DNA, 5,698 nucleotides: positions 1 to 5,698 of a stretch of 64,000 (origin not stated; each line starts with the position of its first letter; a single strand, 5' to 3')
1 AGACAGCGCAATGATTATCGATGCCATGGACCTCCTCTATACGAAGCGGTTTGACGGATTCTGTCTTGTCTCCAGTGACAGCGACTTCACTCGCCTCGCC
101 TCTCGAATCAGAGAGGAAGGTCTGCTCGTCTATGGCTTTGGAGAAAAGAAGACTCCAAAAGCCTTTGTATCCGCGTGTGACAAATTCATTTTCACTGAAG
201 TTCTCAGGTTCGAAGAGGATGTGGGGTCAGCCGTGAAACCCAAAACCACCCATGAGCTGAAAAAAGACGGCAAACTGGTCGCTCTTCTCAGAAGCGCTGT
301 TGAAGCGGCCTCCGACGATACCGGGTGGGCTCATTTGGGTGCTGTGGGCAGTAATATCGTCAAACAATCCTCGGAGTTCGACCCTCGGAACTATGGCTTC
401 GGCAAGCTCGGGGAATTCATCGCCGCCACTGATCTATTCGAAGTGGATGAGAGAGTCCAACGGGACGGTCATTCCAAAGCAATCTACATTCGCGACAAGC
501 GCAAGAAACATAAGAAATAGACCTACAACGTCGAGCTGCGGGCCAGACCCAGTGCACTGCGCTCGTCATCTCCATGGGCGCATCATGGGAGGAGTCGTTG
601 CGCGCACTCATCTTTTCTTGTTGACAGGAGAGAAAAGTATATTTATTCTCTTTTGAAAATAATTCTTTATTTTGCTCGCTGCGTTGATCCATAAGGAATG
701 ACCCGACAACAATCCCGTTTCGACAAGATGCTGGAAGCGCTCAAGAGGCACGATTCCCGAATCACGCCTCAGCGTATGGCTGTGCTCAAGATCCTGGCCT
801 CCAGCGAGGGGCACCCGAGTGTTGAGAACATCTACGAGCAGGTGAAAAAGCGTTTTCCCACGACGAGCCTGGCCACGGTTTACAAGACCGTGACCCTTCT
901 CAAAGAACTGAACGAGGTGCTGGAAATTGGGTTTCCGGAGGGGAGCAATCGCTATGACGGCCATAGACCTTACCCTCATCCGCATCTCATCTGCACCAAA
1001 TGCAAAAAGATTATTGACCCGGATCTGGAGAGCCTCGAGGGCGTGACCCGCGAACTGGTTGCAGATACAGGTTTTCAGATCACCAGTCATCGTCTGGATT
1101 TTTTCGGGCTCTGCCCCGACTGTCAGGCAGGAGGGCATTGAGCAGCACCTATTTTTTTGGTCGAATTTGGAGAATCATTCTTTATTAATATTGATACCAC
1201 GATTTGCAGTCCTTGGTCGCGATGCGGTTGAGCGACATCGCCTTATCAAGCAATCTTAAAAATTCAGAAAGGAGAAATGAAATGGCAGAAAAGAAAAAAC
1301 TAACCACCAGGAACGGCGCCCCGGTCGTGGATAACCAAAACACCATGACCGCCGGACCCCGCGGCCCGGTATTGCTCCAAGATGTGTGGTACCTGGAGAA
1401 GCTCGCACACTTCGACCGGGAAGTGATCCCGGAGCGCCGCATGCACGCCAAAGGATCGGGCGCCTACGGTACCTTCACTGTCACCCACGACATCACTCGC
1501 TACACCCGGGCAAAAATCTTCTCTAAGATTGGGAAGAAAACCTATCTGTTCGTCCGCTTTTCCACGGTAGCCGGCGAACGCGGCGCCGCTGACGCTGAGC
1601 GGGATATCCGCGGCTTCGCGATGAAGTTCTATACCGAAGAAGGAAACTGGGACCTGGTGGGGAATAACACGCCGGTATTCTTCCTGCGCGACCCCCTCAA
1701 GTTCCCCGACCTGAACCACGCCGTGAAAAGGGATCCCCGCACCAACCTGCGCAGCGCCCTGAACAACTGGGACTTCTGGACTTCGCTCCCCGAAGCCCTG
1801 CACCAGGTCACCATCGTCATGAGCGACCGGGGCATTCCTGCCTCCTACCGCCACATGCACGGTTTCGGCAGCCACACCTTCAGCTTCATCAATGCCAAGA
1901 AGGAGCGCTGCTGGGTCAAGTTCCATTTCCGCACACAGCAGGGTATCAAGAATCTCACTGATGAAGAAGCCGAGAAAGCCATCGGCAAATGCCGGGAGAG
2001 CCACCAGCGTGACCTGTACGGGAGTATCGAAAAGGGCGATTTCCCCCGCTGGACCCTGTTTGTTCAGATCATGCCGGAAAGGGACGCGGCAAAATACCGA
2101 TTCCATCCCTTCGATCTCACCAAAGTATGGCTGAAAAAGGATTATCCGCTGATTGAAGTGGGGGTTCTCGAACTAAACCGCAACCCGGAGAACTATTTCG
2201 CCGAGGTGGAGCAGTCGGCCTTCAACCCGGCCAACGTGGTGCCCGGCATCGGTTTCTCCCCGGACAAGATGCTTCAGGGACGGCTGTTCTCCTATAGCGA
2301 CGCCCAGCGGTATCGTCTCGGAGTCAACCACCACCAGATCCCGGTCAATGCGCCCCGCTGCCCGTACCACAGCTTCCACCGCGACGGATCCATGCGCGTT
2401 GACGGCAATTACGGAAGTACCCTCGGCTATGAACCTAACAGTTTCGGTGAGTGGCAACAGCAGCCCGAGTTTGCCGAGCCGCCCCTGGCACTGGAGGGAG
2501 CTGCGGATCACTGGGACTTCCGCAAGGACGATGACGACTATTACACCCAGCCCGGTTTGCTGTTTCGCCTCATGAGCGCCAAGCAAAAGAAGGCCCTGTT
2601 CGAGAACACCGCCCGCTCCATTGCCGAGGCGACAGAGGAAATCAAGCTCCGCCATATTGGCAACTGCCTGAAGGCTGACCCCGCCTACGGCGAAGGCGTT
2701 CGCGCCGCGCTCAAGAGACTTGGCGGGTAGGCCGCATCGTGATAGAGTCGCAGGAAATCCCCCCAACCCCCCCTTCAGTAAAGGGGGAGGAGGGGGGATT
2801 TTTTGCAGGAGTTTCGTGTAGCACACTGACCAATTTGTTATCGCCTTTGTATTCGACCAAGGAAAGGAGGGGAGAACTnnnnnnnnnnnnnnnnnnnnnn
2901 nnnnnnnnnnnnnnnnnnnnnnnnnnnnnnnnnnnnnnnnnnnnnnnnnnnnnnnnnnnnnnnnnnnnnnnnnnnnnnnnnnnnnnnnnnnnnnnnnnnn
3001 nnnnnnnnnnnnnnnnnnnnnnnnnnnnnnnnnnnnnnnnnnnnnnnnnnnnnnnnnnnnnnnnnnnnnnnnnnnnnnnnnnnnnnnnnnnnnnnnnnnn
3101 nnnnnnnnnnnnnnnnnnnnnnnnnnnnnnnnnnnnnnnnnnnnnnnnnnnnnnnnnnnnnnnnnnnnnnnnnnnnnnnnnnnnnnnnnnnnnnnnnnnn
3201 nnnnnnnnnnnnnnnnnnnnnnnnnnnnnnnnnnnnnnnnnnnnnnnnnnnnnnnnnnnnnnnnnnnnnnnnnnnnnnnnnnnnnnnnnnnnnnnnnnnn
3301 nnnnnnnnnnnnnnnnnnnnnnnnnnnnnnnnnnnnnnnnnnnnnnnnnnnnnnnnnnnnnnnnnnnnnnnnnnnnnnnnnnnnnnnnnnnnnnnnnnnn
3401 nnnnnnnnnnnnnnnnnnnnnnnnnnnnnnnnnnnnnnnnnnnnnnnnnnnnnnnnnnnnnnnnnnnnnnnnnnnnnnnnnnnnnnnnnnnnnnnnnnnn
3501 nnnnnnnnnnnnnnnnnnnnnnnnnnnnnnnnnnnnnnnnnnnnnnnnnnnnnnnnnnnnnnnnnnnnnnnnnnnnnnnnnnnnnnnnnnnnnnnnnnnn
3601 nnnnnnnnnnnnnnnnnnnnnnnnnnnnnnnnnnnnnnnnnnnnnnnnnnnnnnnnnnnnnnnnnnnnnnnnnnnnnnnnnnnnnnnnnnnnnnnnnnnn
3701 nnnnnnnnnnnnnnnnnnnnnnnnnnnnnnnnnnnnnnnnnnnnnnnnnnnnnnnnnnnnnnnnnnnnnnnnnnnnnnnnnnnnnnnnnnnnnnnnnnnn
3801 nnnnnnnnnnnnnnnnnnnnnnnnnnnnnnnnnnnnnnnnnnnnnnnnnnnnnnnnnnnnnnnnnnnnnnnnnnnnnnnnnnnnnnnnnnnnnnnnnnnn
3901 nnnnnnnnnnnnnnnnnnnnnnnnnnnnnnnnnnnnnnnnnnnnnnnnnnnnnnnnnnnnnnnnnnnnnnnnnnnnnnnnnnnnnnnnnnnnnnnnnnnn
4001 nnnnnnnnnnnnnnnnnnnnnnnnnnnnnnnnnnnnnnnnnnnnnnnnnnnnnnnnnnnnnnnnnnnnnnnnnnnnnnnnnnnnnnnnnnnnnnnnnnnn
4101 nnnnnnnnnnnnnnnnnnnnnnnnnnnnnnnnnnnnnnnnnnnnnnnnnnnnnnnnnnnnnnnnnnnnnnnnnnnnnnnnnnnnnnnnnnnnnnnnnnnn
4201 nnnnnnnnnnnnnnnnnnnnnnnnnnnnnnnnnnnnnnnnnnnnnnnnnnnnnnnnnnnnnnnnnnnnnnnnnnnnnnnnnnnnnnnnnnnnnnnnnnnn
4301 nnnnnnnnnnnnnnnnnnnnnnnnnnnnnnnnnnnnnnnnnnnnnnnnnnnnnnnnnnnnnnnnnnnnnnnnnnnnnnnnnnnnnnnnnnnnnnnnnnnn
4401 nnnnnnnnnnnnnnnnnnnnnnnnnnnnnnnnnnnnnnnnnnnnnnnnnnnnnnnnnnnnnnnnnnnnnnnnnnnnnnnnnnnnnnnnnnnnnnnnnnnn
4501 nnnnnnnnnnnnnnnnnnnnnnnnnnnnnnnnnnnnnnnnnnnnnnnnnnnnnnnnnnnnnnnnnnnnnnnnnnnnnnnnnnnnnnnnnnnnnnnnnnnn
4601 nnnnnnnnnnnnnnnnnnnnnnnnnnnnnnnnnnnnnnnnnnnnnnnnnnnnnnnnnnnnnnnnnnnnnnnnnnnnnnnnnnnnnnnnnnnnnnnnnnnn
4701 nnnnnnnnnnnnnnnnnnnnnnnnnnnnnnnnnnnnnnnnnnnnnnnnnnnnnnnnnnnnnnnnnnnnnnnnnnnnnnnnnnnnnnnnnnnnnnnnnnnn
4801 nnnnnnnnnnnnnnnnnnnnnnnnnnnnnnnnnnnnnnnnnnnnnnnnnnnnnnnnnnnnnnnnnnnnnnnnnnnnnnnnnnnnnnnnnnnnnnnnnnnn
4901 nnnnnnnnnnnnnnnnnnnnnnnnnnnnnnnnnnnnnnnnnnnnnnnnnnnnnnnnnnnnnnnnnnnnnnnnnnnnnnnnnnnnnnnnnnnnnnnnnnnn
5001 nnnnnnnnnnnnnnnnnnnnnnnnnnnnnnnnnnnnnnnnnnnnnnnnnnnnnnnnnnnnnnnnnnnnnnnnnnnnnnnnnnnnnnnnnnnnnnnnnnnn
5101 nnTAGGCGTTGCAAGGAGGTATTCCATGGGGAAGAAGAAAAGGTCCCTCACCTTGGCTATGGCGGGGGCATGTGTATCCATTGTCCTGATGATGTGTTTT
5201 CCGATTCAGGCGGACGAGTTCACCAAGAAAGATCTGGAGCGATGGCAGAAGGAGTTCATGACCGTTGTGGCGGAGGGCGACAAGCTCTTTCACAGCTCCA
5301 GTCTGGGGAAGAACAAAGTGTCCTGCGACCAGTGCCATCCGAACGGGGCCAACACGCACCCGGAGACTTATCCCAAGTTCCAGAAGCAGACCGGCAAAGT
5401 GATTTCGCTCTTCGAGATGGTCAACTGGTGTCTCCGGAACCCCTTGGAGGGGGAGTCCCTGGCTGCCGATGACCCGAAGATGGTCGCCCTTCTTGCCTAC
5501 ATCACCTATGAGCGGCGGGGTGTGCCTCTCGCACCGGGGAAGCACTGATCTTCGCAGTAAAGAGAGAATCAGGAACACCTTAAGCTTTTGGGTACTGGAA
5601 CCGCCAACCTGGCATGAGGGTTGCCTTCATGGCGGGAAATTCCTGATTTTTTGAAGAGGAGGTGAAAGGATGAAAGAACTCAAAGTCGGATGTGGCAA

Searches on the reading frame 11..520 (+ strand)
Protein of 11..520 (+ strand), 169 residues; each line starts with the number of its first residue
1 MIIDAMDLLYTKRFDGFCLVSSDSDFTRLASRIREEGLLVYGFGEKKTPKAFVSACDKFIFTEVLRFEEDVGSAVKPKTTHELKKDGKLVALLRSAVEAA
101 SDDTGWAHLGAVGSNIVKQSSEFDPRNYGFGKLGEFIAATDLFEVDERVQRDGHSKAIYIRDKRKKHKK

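Call 39: search_protein_families(library=pfam, proteins=[window:11-520:+], max_evalue=0.00001)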
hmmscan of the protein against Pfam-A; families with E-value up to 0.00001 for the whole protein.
window:11-520:+ (169 aa): 2 families
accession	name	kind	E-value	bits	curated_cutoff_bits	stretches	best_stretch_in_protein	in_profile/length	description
PF01936.24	NYN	-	6e-20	72.7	24.2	1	1-62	81-144/145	NYN domain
PF12872.13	OST-HTH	-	3e-17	62.7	23.8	1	85-151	5-67/71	OST-HTH/LOTUS domain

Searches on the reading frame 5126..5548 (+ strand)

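Call 39: search_protein_families(library=pfam, proteins=[window:5126-5548:+], max_evalue=0.00001)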
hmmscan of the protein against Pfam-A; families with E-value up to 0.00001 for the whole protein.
window:5126-5548:+ (140 aa): 1 family
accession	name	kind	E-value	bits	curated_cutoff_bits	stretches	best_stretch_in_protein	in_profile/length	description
PF21342.2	SoxA-TsdA_cyt-c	-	1.2e-13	51.3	27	1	51-135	2-88/88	SoxA/TsdA, cytochrome c domain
